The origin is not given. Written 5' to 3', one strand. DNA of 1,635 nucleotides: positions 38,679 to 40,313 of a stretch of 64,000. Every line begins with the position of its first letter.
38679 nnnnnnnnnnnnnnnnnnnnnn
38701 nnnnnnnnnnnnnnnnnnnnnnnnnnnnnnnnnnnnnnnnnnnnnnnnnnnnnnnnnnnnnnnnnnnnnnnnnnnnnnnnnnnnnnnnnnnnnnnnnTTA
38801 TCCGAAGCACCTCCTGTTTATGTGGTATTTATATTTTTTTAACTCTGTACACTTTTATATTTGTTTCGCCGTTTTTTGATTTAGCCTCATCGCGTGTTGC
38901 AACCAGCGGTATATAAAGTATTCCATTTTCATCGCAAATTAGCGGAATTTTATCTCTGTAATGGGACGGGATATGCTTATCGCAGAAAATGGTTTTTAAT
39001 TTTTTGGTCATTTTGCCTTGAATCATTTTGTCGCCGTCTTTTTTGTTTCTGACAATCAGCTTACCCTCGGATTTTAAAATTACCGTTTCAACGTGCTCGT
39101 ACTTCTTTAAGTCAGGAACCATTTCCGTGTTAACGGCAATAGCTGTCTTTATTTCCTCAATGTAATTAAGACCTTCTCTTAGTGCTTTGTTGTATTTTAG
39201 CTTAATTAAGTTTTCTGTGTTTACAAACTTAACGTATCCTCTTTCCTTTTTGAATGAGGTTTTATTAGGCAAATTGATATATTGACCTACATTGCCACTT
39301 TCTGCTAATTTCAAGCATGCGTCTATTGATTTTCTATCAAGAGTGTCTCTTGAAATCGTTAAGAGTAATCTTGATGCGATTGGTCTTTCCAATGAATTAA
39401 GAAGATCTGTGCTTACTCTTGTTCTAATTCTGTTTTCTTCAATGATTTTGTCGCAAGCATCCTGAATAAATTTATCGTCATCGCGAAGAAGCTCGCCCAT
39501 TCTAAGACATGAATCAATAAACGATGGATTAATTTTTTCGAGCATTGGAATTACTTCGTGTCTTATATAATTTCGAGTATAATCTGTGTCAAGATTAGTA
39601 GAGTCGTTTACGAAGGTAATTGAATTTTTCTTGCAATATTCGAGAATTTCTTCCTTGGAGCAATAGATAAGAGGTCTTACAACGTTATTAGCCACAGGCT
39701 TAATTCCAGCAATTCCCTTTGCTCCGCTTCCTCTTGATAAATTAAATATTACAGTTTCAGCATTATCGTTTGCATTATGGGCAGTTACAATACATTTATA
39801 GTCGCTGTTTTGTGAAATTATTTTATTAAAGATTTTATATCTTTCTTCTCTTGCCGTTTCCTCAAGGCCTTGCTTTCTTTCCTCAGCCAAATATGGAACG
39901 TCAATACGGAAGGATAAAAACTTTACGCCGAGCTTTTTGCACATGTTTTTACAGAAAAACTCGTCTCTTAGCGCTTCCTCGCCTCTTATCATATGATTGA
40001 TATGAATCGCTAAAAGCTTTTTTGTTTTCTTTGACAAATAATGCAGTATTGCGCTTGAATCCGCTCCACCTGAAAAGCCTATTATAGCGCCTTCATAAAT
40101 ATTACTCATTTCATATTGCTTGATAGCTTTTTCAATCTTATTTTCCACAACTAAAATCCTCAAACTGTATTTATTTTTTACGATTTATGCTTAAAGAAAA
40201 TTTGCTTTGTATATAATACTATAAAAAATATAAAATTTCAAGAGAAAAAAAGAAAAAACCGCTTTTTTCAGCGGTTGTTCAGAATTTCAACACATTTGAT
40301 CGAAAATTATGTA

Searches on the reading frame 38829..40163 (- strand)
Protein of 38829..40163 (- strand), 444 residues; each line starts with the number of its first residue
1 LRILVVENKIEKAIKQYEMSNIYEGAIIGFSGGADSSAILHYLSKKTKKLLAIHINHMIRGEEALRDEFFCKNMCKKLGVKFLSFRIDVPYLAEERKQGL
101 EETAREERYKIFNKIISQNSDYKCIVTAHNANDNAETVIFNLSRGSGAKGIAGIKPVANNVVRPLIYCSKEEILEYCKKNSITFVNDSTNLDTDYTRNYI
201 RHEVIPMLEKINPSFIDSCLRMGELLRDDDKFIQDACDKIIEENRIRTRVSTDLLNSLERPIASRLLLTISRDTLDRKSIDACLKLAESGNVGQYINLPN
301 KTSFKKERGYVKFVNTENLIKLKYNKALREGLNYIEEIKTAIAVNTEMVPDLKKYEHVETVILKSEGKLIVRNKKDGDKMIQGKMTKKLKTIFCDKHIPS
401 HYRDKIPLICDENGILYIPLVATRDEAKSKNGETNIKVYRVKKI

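Call 9: search_protein_families(library=pfam, proteins=[window:38829-40163:-])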
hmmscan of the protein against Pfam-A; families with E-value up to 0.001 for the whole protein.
window:38829-40163:- (444 aa): 4 families
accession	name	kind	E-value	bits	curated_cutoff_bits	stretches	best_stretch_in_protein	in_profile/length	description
PF01171.26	ATP_bind_3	-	7.2e-52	176.2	27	1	27-203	3-182/182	PP-loop family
PF11734.13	TilS_C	-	1.1e-09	38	22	1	370-438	2-72/74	TilS substrate C-terminal domain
PF06508.19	QueC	-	1.9e-06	28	22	1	26-89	2-62/210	Queuosine biosynthesis protein QueC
PF02540.23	NAD_synthase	-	5.4e-05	22.9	21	1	8-96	3-90/242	NAD synthase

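Call 38: find_homologous_proteins(query=window:38829-40163:-, max_evalue=1e-30)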
Query window:38829-40163:- (444 aa): 2952 proteins with E <= 1e-30 among 8000 candidates; the best 120 are listed.
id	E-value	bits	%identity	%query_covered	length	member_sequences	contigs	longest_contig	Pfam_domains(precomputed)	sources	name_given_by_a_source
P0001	1.1e-286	968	100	99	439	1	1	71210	PF06508.20,PF11734.14,PF01171.27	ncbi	-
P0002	5.4e-267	903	92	99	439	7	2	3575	PF06508.20,PF11734.14,PF01171.27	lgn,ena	-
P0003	4.7e-265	897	92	99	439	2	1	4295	PF06508.20,PF11734.14,PF01171.27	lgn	-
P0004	1.6e-250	849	85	99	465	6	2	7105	PF11734.14,PF01171.27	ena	-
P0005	1.8e-244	829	82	99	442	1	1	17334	PF01507.26,PF06508.20,PF11734.14,PF01171.27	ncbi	-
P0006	7.9e-244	827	82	98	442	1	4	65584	PF06508.20,PF11734.14,PF01171.27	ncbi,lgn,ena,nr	ncbi:MAG: tRNA lysidine(34) synthetase TilS [Clostridia bacterium]|nr:tRNA lysidine(34) synthetase T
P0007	3.7e-243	825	82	99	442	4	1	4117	PF06508.20,PF11734.14,PF01171.27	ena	-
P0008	5.2e-243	825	82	98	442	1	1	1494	PF01507.26,PF06508.20,PF11734.14,PF01171.27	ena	-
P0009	2.3e-237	806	80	98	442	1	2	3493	PF11734.14,PF01171.27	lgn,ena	-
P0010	9.0e-236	801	79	99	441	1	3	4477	PF06508.20,PF11734.14,PF01171.27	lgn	-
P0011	3.5e-235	799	80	99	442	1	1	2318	PF11734.14,PF01171.27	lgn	-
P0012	5.7e-235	798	80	98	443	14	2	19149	PF01507.26,PF06508.20,PF11734.14,PF01171.27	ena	-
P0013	9.3e-235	797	81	98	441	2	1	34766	PF01507.26,PF06508.20,PF11734.14,PF01171.27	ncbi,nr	ncbi:MAG: tRNA lysidine(34) synthetase TilS [Clostridia bacterium]|nr:tRNA lysidine(34) synthetase T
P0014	4.0e-234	795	79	99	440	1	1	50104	PF01507.26,PF06508.20,PF11734.14,PF01171.27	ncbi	-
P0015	4.6e-234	795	80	98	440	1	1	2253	PF01507.26,PF11734.14,PF01171.27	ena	-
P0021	1.4e-226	770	77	98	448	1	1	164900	PF01507.26,PF06508.20,PF11734.14,PF01171.27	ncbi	-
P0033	8.8e-184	629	63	99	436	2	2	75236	PF01507.26,PF06508.20,PF11734.14,PF01171.27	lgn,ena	-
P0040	1.1e-161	557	58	98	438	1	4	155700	PF11734.14,PF01171.27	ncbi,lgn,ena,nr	ncbi:MAG: tRNA lysidine(34) synthetase TilS [Clostridia bacterium]|nr:tRNA lysidine(34) synthetase T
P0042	1.4e-157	543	54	98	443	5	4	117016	PF11734.14,PF01171.27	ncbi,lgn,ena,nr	ncbi:MAG: tRNA lysidine(34) synthetase TilS [Clostridia bacterium]|nr:tRNA lysidine(34) synthetase T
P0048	9.2e-145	501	51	98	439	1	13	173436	PF11734.14,PF01171.27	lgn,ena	-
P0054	1.6e-141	490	51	99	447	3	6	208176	PF06508.20,PF11734.14,PF01171.27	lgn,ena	-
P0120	3.7e-126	440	47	97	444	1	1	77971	PF11734.14,PF01171.27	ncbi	-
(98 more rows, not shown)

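Call 39: find_encoding_contigs(protein=P0001, flank=10000, max_places=2)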
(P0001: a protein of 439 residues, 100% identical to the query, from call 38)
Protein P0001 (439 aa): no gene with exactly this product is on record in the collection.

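Call 40: find_encoding_contigs(protein=P0021, flank=10000, max_places=2)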
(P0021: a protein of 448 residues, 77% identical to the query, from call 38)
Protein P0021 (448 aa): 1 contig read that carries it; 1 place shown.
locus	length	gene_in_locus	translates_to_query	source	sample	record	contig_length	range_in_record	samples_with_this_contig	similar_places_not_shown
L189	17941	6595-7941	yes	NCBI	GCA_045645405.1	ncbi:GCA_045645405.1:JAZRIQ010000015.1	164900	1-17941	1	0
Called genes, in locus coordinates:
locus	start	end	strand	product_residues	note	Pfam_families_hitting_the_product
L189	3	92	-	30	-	?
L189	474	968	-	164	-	-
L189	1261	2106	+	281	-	PF04055:Radical_SAM, PF13186:SPASM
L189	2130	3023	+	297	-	PF00753:Lactamase_B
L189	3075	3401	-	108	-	PF13240:Zn_Ribbon_1 (weak), PF13248:Zn_ribbon_3 (weak)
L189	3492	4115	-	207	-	PF01764:Lipase_3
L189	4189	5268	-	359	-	PF01145:Band_7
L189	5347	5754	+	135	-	-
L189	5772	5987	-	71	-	-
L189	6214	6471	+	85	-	-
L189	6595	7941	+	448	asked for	PF01171:ATP_bind_3, PF01507:PAPS_reduct (faint), PF06508:QueC (faint), PF11734:TilS_C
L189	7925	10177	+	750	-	PF05496:RuvB_N (faint), PF00004:AAA, PF07728:AAA_5 (faint), PF17862:AAA_lid_3, PF01434:Peptidase_M41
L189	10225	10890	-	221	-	PF02811:PHP (weak)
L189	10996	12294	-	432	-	PF02885:Glycos_trans_3N, PF00591:Glycos_transf_3, PF07831:PYNP_C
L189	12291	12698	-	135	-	PF00383:dCMP_cyt_deam_1, PF08211:dCMP_cyt_deam_2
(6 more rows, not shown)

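Call 41: find_encoding_contigs(protein=P0033, flank=10000, max_places=2)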
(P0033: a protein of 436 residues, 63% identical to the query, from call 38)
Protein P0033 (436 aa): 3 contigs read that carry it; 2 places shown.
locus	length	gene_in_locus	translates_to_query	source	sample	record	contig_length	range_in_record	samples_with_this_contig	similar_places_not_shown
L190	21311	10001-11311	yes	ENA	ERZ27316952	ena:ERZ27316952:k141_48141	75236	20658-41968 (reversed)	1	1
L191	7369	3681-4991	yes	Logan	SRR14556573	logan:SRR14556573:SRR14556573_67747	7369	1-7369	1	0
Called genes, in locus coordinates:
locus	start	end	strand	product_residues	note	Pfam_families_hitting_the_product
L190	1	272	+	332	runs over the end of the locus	PF14057:GGGtGRT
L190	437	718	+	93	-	-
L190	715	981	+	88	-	PF00239:Resolvase (weak), PF13551:HTH_29 (faint)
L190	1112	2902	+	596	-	PF03235:GmrSD_N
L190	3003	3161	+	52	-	-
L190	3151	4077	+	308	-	PF11185:DUF2971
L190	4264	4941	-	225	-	PF04973:NMN_transporter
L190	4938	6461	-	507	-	-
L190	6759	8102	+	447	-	-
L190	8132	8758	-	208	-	PF01764:Lipase_3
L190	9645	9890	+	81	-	PF20124:DUF6514 (faint)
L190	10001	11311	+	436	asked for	PF01171:ATP_bind_3, PF01507:PAPS_reduct (faint), PF06508:QueC (faint), PF11734:TilS_C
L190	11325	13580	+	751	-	PF05496:RuvB_N (faint), PF00004:AAA, PF17862:AAA_lid_3, PF01434:Peptidase_M41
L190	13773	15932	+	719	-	-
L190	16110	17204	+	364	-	PF01817:CM_2, PF00800:PDT, PF01842:ACT (weak)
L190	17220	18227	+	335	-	PF00465:Fe-ADH (weak), PF13685:Fe-ADH_2, PF01761:DHQ_synthase, PF24621:DHQS_C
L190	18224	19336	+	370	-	PF01264:Chorismate_synt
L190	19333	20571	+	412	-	PF08501:Shikimate_dh_N, PF13238:AAA_18 (faint), PF20720:nSTAND3 (faint), PF01202:SKI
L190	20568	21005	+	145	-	PF01220:DHquinase_II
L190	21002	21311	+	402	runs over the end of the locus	PF00275:EPSP_synthase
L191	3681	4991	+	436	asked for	PF01171:ATP_bind_3, PF01507:PAPS_reduct (faint), PF06508:QueC (faint), PF11734:TilS_C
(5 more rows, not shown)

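Call 43: find_encoding_contigs(protein=P0040, flank=10000, max_places=1)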
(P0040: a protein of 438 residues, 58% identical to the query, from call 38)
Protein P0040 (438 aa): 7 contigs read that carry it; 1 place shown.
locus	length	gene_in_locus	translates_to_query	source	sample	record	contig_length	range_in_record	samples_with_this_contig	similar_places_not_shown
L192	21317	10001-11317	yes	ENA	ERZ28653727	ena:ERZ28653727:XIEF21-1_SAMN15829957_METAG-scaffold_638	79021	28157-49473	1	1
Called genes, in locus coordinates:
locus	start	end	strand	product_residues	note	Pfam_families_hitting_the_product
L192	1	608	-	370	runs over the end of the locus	PF00005:ABC_tran, PF13304:AAA_21 (faint), PF17912:OB_MalK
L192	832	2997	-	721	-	PF09371:Tex_N, PF22706:Tex_central_region, PF14639:YqgF, PF16921:Tex_YqgF, PF14635:HHH_7, PF12836:HHH_3, PF17674:HHH_9, PF00575:S1, +1 more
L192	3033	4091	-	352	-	-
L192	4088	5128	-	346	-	-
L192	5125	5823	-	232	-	PF01479:S4, PF00849:PseudoU_synth_2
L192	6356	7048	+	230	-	-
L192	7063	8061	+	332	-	PF14057:GGGtGRT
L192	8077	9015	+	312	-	PF00753:Lactamase_B, PF12706:Lactamase_B_2 (weak)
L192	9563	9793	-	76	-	-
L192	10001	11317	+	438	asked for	PF01171:ATP_bind_3, PF11734:TilS_C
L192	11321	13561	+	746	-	PF06480:FtsH_ext (weak), PF00004:AAA, PF07728:AAA_5 (faint), PF17862:AAA_lid_3, PF01434:Peptidase_M41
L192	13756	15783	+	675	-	-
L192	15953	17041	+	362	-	PF01817:CM_2, PF00800:PDT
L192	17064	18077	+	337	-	PF00465:Fe-ADH, PF13685:Fe-ADH_2, PF01761:DHQ_synthase, PF24621:DHQS_C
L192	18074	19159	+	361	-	PF01264:Chorismate_synt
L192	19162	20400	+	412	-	PF08501:Shikimate_dh_N, PF01202:SKI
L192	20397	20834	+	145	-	PF01220:DHquinase_II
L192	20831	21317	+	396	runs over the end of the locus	PF00275:EPSP_synthase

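Call 44: find_encoding_contigs(protein=P0042, flank=10000, max_places=1)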
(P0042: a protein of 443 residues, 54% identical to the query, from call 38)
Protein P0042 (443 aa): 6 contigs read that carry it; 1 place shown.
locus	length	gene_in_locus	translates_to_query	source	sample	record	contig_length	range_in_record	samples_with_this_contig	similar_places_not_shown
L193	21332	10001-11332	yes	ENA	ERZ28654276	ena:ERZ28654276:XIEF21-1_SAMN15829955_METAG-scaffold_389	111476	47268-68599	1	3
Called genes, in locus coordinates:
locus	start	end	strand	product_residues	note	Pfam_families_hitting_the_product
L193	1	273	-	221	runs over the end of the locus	PF00072:Response_reg, PF00486:Trans_reg_C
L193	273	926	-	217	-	PF01895:PhoU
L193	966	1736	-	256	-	PF02463:SMC_N (weak), PF13175:AAA_15 (faint), PF00005:ABC_tran, PF13304:AAA_21 (weak)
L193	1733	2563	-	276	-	PF00528:BPD_transp_1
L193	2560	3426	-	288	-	PF00528:BPD_transp_1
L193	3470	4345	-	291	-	PF12849:PBP_like_2, PF13531:SBP_bac_11 (faint), PF12849:PBP_like_2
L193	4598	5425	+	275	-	PF00753:Lactamase_B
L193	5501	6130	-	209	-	PF01764:Lipase_3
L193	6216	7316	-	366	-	PF01145:Band_7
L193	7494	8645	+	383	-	PF00144:Beta-lactamase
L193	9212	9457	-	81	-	-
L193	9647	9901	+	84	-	-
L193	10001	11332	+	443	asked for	PF01171:ATP_bind_3, PF11734:TilS_C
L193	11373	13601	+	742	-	PF05496:RuvB_N (faint), PF00004:AAA, PF07728:AAA_5 (faint), PF17862:AAA_lid_3, PF01434:Peptidase_M41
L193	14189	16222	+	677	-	-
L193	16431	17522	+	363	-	PF01817:CM_2, PF00800:PDT, PF01842:ACT (weak)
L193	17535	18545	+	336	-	PF00465:Fe-ADH, PF13685:Fe-ADH_2, PF01761:DHQ_synthase, PF24621:DHQS_C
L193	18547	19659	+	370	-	PF01264:Chorismate_synt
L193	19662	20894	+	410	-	PF08501:Shikimate_dh_N, PF01202:SKI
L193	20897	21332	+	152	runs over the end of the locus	PF01220:DHquinase_II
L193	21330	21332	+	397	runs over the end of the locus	PF00275:EPSP_synthase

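Call 45: find_encoding_contigs(protein=P0048, flank=10000, max_places=1)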
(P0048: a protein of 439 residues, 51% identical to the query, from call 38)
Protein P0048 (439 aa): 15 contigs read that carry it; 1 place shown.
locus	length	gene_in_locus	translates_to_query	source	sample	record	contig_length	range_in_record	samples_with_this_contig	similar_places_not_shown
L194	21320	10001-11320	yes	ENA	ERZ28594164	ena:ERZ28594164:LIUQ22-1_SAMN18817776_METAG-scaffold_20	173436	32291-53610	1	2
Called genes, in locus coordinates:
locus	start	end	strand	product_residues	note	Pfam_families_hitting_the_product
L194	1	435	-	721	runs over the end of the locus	PF09371:Tex_N, PF22706:Tex_central_region, PF14639:YqgF, PF16921:Tex_YqgF, PF14635:HHH_7, PF12836:HHH_3, PF17674:HHH_9, PF00575:S1, +1 more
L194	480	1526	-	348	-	-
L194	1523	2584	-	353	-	-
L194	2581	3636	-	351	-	-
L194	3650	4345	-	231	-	PF01479:S4, PF00849:PseudoU_synth_2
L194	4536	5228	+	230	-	-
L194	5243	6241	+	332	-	PF14057:GGGtGRT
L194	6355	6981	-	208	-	PF01764:Lipase_3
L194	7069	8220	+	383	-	PF00144:Beta-lactamase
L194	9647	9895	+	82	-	-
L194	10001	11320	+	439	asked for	PF01171:ATP_bind_3, PF11734:TilS_C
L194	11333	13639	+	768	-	PF00004:AAA, PF17862:AAA_lid_3, PF01434:Peptidase_M41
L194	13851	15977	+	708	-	-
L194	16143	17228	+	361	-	PF01817:CM_2, PF00800:PDT, PF01842:ACT (weak)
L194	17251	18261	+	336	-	PF00465:Fe-ADH (weak), PF13685:Fe-ADH_2 (weak), PF01761:DHQ_synthase, PF24621:DHQS_C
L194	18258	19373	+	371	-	PF01264:Chorismate_synt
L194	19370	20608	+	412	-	PF08501:Shikimate_dh_N, PF01202:SKI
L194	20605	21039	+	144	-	PF01220:DHquinase_II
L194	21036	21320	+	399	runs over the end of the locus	PF00275:EPSP_synthase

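Call 53: search_protein_families(library=pfam, proteins=[L190:9645-9890:+, L193:9647-9901:+, L194:9647-9895:+, L193:9212-9457:-, L192:9563-9793:-], max_evalue=10)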
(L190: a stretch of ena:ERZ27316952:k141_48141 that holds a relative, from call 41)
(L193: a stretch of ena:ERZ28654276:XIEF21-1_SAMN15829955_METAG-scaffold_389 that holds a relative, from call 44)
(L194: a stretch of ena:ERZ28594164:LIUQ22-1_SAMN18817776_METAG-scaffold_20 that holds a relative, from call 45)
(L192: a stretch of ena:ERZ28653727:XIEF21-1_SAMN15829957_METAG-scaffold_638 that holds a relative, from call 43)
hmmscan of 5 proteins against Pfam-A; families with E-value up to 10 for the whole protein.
L190:9645-9890:+ (81 aa): 2 families
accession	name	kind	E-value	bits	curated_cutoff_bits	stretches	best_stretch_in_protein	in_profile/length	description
PF20124.4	DUF6514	-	8.6e-06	26.3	23.9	1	5-80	10-92/94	Family of unknown function (DUF6514)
PF16160.10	DUF4866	-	0.067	13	25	1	52-81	6-35/247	Domain of unknown function (DUF4866)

L193:9647-9901:+ (84 aa): 1 family
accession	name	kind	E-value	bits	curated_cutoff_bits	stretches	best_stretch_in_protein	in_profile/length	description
PF22925.3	TS_C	-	0.19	11.8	27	1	21-74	108-160/202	Trans-sialidase, C-terminal domain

L194:9647-9895:+ (82 aa): 1 family
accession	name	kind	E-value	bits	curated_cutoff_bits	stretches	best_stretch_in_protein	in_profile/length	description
PF20124.4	DUF6514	-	7e-06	26.6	23.9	1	11-80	16-92/94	Family of unknown function (DUF6514)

L193:9212-9457:- (81 aa): 1 family
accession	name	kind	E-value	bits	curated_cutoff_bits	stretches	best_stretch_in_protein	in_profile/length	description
PF05293.16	ASFV_L11L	-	3.5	8.5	25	1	18-39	28-50/78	African swine fever virus (ASFV) L11L protein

L192:9563-9793:- (76 aa): 0 families

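Call 54: find_encoding_contigs(protein=P0054, flank=10000, max_places=1)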
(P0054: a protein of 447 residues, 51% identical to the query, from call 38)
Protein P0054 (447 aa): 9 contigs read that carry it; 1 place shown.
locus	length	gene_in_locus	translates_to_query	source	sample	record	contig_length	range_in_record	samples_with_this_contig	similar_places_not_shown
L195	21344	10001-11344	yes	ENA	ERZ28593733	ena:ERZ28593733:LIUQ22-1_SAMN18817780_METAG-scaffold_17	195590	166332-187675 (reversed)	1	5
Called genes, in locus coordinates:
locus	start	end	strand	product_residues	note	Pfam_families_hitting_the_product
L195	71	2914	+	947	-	PF20720:nSTAND3 (weak), PF25199:nSTAND_NTPase5 (weak)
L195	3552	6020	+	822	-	PF13306:LRR_5, PF13855:LRR_8 (faint), PF13306:LRR_5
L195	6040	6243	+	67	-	-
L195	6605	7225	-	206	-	PF01764:Lipase_3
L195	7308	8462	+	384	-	PF00144:Beta-lactamase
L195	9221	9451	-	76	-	-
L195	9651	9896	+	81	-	-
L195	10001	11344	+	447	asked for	PF01171:ATP_bind_3, PF06508:QueC (weak), PF11734:TilS_C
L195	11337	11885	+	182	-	PF00156:Pribosyltran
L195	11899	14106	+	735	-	PF00004:AAA, PF07728:AAA_5 (weak), PF17862:AAA_lid_3, PF01434:Peptidase_M41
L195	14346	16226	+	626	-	-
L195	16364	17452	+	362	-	PF01817:CM_2, PF00800:PDT, PF01842:ACT (weak)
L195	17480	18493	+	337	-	PF00465:Fe-ADH, PF13685:Fe-ADH_2, PF01761:DHQ_synthase, PF24621:DHQS_C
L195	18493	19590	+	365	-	PF01264:Chorismate_synt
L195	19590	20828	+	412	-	PF08501:Shikimate_dh_N, PF01202:SKI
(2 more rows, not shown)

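Call 55: find_encoding_contigs(protein=P0120, flank=10000, max_places=1)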
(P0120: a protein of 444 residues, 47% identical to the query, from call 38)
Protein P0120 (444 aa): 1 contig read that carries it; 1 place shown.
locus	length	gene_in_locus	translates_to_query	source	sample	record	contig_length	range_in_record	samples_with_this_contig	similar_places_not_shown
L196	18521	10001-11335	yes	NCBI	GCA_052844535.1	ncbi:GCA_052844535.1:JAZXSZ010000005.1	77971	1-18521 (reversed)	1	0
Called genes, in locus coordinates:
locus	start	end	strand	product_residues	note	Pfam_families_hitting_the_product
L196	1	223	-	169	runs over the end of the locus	-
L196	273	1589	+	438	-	PF13306:LRR_5, PF13855:LRR_8 (faint), PF13306:LRR_5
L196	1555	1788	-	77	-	-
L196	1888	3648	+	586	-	PF13306:LRR_5 (weak)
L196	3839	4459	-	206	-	PF01764:Lipase_3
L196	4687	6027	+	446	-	-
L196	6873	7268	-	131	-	-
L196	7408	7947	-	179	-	-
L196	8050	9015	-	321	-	-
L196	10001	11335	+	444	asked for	PF01171:ATP_bind_3, PF11734:TilS_C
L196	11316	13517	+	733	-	PF00004:AAA, PF07728:AAA_5 (faint), PF17862:AAA_lid_3, PF01434:Peptidase_M41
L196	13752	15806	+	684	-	-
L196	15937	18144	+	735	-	-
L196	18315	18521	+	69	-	?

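Call 118: search_dna_similar(query=window:38829-40163:-, collection=plasmids, mode=protein, max_evalue=1e-20, max_rows=25)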
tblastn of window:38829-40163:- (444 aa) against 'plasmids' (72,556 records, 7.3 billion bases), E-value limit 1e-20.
Records with a match: 32; places in all: 32; records where one place covers at least 80% of the query: 18.
Best place of each record, by identity: <60% 32.
By first word of the organism name: Escherichia 4; Vibrio 4; Listeria 3; Bacillus 3; Prevotella 3; Proteus 2; Acetoanaerobium 1; Fusobacterium 1; Parabacteroides 1; Clostridioides 1; and 9 more.
By predicted mobility (MOB-suite, as given by PLSDB): non-mobilizable 29; mobilizable 2; conjugative 1.
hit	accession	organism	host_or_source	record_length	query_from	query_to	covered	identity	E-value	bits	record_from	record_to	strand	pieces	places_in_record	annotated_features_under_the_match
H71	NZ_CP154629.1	Acetoanaerobium noterae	cell culture,Sludge of a digestion ...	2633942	1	418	94%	31.9%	2e-49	188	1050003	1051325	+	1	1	none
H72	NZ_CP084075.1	Fusobacterium vincentii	-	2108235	10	418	92%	31.6%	1e-41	165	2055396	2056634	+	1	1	none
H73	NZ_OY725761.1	Parabacteroides distasonis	-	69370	5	438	98%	29.5%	3e-39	158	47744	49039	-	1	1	tilS: tRNA lysidine(34) synthetase TilS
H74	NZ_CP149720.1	Clostridioides difficile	-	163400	5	416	93%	30.3%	9e-45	174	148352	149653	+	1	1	tilS: tRNA lysidine(34) synthetase TilS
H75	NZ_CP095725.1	Listeria innocua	Homo sapiens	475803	9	421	93%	29.7%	1e-48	186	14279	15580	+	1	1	bifunctional tRNA lysidine(34) synthetase TilS/hypoxanthine ...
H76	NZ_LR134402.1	Listeria monocytogenes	Homo sapiens,Vein blood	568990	7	421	93%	28.9%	1e-47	183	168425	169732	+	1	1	bifunctional tRNA lysidine(34) synthetase TilS/hypoxanthine ...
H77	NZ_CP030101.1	Listeria monocytogenes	Environment,water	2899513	7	421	93%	28.9%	5e-46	178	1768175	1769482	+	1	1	none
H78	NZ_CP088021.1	Radiobacillus kanasensis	whole organism,desert soil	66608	10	419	92%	28.7%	5e-38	154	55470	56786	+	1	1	tilS: tRNA lysidine(34) synthetase TilS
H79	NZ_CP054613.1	Paenibacillus cellulosilyticus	cell culture,soil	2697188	15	442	96%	26.9%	6e-42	166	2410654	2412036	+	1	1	none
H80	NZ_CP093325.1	Bacillus sp. N5-665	whole organism,peat soil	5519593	9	430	95%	27.2%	2e-41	164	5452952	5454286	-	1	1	none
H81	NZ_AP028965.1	Bacillus subtilis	soil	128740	27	419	89%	28.6%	3e-45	176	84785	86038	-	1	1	tilS: tRNA lysidine(34) synthetase TilS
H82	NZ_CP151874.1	Bacillus thuringiensis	-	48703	9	430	95%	26.5%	2e-39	158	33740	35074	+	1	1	tilS: tRNA lysidine(34) synthetase TilS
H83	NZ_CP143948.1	Agathobacter rectalis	Homo sapiens,cell culture,fecal sample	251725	27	311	64%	34.3%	3e-38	155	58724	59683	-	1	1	tilS: tRNA lysidine(34) synthetase TilS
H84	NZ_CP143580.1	Enterococcus faecalis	Homo sapiens,bacterial isolate,sonicate ...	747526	23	422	90%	24.3%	7e-32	136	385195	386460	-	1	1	tilS: tRNA lysidine(34) synthetase TilS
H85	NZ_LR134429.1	Legionella adelaidensis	environmental,Cooling tower water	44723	28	425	90%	24.1%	3e-26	119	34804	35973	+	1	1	tilS: tRNA lysidine(34) synthetase TilS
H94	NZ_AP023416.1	Vescimonas fastidiosa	Homo sapiens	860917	14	243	52%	34.9%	3e-38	155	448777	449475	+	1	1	tilS: tRNA lysidine(34) synthetase TilS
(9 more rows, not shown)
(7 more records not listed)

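Call 119: get_annotated_region(hit=H94, flank=6000)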
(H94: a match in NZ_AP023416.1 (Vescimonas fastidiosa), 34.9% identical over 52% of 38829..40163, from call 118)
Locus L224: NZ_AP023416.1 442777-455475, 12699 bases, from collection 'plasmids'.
description: Vescimonas fastidiosa strain MM35 plasmid pMM35_01
organism: Vescimonas fastidiosa (NCBI taxid 2714353)
taxonomy: Bacteria; Bacillota; Clostridia; Eubacteriales; Oscillospiraceae; Vescimonas; Vescimonas fastidiosa
host: -; source: Homo sapiens; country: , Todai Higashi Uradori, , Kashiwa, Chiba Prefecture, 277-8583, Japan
typing (MOB-suite, as given by PLSDB): non-mobilizable
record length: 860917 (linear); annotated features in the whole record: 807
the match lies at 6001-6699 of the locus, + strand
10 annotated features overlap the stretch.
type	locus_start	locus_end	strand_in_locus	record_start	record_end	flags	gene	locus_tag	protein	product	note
CDS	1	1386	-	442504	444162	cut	-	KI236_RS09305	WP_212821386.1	ribonuclease J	-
CDS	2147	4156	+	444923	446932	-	-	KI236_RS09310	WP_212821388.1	DHH family phosphoesterase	-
CDS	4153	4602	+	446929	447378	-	rplI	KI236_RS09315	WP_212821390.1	50S ribosomal protein L9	GO:0006412 - translation [Evidence IEA]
CDS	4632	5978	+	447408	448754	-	dnaB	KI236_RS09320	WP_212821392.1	replicative DNA helicase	GO:0006260 - DNA replication [Evidence IEA]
CDS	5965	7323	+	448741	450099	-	tilS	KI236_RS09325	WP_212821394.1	tRNA lysidine(34) synthetase TilS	GO:0006400 - tRNA modification [Evidence IEA]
CDS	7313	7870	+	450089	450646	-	hpt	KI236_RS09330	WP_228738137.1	hypoxanthine phosphoribosyltransferase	GO:0006166 - purine ribonucleoside salvage [Evidence IEA]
CDS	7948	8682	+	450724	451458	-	lepB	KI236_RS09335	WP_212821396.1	signal peptidase I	GO:0009306 - protein secretion [Evidence IEA]; GO:0006465 - signal peptide processing [Evidence IEA]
CDS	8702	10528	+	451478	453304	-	ftsH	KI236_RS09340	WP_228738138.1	ATP-dependent zinc metalloprotease FtsH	GO:0051301 - cell division [Evidence IEA]; GO:0006508 - proteolysis [Evidence IEA]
CDS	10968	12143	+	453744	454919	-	-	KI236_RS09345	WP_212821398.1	ABC transporter substrate-binding protein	-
CDS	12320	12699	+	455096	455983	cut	-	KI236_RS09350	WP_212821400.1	branched-chain amino acid ABC transporter permease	-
